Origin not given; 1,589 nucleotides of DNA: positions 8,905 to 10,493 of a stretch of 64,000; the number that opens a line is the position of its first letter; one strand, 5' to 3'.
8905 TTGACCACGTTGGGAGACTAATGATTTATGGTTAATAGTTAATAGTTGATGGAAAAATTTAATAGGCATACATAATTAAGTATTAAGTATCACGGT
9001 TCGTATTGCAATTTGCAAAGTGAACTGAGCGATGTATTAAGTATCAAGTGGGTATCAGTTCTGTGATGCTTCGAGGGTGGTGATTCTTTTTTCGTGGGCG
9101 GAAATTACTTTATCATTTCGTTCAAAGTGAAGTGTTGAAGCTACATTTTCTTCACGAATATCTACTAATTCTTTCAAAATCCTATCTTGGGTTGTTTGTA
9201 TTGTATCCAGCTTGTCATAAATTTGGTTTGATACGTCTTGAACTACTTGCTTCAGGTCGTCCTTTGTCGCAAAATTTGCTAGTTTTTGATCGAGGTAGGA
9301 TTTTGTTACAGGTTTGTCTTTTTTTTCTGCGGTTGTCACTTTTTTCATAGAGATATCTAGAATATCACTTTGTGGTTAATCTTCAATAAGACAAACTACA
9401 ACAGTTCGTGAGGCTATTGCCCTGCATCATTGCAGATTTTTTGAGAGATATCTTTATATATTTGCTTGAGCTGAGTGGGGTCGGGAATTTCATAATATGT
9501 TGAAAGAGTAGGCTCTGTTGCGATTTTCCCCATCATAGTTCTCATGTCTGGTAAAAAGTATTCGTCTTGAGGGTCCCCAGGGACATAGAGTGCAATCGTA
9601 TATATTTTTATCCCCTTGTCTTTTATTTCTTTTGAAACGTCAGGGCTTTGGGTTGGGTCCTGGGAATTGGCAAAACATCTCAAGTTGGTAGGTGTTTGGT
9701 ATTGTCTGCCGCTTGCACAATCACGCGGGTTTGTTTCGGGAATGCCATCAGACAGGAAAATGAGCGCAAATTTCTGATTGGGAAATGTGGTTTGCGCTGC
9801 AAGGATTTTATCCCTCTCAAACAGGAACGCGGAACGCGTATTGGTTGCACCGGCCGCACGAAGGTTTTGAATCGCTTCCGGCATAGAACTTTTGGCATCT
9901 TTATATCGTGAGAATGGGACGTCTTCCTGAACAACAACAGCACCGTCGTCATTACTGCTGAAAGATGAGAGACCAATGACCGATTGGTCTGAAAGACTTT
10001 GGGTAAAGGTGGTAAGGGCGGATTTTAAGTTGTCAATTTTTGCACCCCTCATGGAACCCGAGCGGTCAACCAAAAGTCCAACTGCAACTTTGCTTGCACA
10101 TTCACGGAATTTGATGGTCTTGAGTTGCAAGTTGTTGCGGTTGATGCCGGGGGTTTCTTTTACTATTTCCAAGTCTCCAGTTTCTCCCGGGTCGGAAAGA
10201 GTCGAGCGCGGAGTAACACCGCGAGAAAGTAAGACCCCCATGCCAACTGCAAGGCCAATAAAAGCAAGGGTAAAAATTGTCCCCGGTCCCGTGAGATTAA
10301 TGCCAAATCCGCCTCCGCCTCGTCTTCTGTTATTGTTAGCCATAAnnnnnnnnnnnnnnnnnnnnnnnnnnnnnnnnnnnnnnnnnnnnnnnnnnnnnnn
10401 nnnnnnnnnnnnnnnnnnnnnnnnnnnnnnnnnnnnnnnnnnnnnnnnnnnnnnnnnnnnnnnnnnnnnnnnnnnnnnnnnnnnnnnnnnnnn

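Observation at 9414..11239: Duplicated 45-aa N-terminal module (R/G-rich, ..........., TM helix, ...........) on two otherwise unrelated neighbouring proteins, plus a recurring N[LI]QLK[TN] motif across the island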

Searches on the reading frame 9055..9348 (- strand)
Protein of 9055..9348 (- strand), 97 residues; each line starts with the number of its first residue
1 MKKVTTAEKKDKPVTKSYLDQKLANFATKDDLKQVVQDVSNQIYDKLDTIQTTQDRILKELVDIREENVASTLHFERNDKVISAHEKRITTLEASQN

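Call 6: search_protein_families(library=pfam, proteins=[window:9055-9348:-], max_evalue=0.1)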
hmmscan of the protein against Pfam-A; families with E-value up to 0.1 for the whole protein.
window:9055-9348:- (97 aa): 5 families
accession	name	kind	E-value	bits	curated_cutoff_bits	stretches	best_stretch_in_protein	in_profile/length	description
PF10372.14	CdaS_N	-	0.0023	18.5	27.2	1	24-67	6-54/69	Diadenylate cyclase CdaS, N-terminal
PF19833.4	RecG_dom3_C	-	0.0086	16.5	26.8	1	19-70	30-82/87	ATP-dependent DNA helicase RecG, domain 3, C-terminal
PF18476.7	PIN_8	-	0.0099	16.3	26.1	1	7-90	72-163/227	PIN like domain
PF07889.17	DUF1664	-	0.073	13.6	34.6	0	26-94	33-122/124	Protein of unknown function (DUF1664)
PF15656.11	Tox-HDC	-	0.096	13.3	21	0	28-91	65-127/130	Toxin with a H, D/N and C signature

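Call 7: search_protein_families(library=ncbifam, proteins=[window:9055-9348:-], max_evalue=0.1)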
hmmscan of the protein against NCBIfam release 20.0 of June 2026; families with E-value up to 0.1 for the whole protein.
window:9055-9348:- (97 aa): 0 families

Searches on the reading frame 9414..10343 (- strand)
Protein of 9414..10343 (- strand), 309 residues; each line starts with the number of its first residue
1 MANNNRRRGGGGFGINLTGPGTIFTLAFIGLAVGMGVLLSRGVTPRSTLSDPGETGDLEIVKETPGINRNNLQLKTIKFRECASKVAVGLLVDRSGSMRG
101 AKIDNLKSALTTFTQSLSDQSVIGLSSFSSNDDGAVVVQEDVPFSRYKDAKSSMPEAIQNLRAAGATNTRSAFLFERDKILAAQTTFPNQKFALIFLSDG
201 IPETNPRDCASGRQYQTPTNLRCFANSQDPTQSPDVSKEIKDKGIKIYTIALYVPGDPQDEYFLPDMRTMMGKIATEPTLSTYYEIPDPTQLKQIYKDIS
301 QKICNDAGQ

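Call 6: search_protein_families(library=pfam, proteins=[window:9414-10343:-], max_evalue=0.1)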
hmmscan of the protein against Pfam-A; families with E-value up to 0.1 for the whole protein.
window:9414-10343:- (309 aa): 4 families
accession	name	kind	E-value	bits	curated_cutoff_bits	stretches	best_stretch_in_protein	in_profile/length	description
PF00092.34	VWA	-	2.2e-16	61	23.8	1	90-297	4-173/174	von Willebrand factor type A domain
PF13519.12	VWA_2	-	3e-09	37.9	27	1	90-200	3-106/107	von Willebrand factor type A domain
PF13768.12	VWA_3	-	0.00021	21.8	27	1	88-235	3-140/155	von Willebrand factor type A domain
PF11775.14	CobT_C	-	0.082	13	21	0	84-117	11-44/220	Cobalamin biosynthesis protein CobT VWA domain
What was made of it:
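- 9414..10343 (-): vWA protein, 309 aa. Its start codon lies 2 bp after the DUF-X stop, so the two genes are probably one operon. PF00092 VWA, E 2.2e-16, 61 bits against a cut-off of 23.8 (call 6).
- On von Willebrand factor type A domain (PF00092), for gene 9414-10343: E 2.2e-16, 61 bits against 23.8 (call 6).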

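Call 7: search_protein_families(library=ncbifam, proteins=[window:9414-10343:-], max_evalue=0.1)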
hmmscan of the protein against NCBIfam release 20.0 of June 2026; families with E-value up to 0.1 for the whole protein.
window:9414-10343:- (309 aa): 2 families
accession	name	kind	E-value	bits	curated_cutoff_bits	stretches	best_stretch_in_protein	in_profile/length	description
TIGR03788.1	marine_srt_targ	equivalog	0.0088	14.5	551.65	1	90-200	276-379/629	marine proteobacterial sortase target protein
NF033757.1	gliding_CglB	equivalog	0.018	14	200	0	160-229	162-223/402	adventurous gliding motility lipoprotein CglB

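Call 62: predict_structure(alignment_id=A5)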
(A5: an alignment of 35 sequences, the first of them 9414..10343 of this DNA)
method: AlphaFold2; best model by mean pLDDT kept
length: 309 residues; sequences in the alignment: 35
mean_pLDDT: 84.2   pTM: 0.73
mean pLDDT of the five models: 84.2, 83.1, 82.1, 81.9, 81.8
residues with pLDDT >= 90: 200; 70-90: 42; 50-70: 26; < 50: 41
segments of 3 or more residues with pLDDT < 50: 9-14, 45-66, 68-75
pLDDT, mean of each block of 10 residues (from residue 1): 50 52 74 75 49 43 46 51 85 96 98 94 97 85 98 98 95 98 97 97 84 90 94 98 98 94 96 94 96 96 90
secondary structure, 60 per line:
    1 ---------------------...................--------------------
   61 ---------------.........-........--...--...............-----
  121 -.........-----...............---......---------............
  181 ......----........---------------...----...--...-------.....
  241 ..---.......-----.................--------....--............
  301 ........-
elements in order: H22-40 H76-84 E86-93 H101-115 E122-130 E136-146 H147-150 H154-159 H169-186 E191-198 E214-216 E221-223 H236-242 E246-252 H258-274 E283-286 H289-308
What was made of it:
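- On von Willebrand factor type A domain (PF00092), for gene 9414-10343: AlphaFold2 pLDDT 85-98 with alternating strands and helices (call 62).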
